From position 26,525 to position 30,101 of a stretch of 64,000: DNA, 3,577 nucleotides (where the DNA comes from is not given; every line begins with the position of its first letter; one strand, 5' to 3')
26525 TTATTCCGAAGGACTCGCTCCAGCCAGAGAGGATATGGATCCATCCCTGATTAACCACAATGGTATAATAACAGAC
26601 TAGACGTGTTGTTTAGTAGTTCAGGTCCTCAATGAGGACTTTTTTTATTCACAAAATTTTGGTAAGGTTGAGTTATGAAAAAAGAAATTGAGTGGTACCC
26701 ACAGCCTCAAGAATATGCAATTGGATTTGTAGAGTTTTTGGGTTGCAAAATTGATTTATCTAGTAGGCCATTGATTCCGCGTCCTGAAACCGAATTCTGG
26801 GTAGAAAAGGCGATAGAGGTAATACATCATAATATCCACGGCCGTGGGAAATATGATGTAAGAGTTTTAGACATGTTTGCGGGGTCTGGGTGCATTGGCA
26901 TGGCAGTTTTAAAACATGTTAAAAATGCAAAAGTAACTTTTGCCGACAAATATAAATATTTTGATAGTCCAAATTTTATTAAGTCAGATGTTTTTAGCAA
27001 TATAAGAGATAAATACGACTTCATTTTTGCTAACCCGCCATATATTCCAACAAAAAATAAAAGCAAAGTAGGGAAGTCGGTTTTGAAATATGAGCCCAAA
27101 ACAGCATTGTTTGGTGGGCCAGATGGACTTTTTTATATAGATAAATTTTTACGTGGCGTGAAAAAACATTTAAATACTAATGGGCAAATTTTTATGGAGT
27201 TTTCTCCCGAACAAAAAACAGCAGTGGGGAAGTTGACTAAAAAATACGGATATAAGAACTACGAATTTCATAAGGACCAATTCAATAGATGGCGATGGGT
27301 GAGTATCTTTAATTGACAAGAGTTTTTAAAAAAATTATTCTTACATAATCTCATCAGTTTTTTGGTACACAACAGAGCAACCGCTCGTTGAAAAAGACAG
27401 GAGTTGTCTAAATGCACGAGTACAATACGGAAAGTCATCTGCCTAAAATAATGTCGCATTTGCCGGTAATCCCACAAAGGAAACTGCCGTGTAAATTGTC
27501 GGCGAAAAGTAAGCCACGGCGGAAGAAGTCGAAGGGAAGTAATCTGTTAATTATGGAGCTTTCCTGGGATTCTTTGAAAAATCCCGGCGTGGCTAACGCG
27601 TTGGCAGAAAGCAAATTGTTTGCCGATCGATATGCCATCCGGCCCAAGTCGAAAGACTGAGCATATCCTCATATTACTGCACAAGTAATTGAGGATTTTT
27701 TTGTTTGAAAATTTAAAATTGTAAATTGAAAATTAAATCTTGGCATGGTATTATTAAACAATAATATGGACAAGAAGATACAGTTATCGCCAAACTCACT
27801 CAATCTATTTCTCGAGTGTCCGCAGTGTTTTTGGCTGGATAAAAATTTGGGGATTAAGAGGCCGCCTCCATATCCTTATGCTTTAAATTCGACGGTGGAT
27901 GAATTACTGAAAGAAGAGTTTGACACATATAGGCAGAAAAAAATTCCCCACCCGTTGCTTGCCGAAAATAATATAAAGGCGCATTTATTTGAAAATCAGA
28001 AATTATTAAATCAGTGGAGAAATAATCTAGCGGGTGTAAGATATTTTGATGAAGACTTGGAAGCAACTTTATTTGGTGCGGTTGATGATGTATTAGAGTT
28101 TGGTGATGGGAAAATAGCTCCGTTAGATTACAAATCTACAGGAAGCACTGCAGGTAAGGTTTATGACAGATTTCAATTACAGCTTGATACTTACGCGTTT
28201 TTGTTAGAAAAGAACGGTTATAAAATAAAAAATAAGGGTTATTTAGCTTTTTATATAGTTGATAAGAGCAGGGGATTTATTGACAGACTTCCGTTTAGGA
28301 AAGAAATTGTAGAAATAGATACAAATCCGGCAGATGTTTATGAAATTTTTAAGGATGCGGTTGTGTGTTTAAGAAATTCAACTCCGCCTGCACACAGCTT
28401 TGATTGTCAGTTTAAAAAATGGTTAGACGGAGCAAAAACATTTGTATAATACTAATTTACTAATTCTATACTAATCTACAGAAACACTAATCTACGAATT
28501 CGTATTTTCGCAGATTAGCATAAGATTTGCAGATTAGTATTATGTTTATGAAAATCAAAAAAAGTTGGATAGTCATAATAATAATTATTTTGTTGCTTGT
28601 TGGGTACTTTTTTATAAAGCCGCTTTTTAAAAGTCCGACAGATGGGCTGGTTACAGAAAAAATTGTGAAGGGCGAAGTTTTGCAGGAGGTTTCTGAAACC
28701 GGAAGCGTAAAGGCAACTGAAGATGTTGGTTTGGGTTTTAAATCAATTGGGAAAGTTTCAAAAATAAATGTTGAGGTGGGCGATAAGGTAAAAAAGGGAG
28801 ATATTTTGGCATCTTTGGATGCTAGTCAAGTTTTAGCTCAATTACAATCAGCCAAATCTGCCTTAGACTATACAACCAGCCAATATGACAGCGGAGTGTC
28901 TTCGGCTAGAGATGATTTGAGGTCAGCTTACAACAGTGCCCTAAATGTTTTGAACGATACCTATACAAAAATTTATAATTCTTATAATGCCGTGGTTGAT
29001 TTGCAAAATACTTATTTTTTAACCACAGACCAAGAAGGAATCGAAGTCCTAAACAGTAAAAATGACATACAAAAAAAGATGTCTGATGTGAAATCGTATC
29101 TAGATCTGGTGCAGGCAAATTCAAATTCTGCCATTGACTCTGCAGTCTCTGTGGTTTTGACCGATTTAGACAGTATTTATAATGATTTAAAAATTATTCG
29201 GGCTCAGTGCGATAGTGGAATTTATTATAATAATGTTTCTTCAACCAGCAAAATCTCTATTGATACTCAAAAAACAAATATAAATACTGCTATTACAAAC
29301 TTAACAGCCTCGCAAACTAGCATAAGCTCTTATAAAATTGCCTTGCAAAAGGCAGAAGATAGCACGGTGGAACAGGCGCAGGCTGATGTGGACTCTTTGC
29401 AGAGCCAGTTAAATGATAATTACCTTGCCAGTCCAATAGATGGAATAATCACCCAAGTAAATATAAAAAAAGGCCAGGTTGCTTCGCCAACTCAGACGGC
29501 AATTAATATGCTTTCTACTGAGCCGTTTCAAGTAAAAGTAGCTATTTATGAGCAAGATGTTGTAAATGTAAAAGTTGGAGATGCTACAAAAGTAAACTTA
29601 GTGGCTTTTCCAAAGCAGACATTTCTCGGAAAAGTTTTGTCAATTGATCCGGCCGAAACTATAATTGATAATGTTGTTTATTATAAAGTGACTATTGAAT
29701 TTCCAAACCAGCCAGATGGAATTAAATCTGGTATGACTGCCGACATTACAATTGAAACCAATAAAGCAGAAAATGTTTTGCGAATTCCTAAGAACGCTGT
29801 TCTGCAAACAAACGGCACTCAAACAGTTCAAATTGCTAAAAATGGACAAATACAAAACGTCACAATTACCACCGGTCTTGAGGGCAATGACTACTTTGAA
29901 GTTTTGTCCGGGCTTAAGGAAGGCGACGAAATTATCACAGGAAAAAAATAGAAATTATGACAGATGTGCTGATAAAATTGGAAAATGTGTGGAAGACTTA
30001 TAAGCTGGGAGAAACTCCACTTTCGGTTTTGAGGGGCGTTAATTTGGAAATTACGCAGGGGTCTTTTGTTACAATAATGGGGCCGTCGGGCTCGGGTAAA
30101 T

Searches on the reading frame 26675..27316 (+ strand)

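Call 21: search_protein_families(library=pfam, proteins=[window:26675-27316:+], max_evalue=0.001)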
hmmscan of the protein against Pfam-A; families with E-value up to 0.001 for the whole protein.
window:26675-27316:+ (213 aa): 1 family
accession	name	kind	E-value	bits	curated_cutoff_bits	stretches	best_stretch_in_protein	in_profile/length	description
PF05175.20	MTS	-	1e-07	32.2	23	1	61-130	32-116/170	Methyltransferase small domain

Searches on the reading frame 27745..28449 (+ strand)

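Call 21: search_protein_families(library=pfam, proteins=[window:27745-28449:+], max_evalue=0.001)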
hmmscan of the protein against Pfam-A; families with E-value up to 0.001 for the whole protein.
window:27745-28449:+ (234 aa): 1 family
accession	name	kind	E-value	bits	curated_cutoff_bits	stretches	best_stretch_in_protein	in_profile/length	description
PF12705.13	PDDEXK_1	-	3.9e-10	40.5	22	1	52-185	61-196/247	PD-(D/E)XK nuclease superfamily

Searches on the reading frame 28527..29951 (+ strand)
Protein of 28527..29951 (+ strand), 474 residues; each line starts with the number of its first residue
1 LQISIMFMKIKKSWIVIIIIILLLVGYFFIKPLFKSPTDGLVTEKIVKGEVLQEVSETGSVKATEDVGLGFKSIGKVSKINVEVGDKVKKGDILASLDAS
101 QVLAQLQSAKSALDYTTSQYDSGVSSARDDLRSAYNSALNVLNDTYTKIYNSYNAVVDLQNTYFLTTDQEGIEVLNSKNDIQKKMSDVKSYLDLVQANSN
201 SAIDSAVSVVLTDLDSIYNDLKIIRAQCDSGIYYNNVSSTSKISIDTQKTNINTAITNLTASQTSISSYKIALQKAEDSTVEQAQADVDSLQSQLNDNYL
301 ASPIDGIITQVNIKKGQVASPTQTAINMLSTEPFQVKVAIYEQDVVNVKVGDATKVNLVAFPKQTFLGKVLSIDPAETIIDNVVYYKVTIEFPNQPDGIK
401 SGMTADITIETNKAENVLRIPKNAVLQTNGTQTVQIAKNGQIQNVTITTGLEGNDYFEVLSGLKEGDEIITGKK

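Call 43: search_protein_families(library=pfam, proteins=[window:28527-29951:+], max_evalue=0.00001)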
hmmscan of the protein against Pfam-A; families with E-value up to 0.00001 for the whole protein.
window:28527-29951:+ (474 aa): 3 families
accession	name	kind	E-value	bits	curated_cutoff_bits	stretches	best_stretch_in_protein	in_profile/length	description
PF16576.10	HlyD_D23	-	4.3e-19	69.1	30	1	292-405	103-214/214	Barrel-sandwich domain of CusB or HlyD membrane-fusion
PF13437.12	HlyD_3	-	2.4e-12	48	22.2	1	300-402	2-106/106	HlyD family secretion protein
PF13533.13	Biotin_lipoyl_2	-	4e-11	42.9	29.8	1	75-98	9-32/32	Biotin-lipoyl like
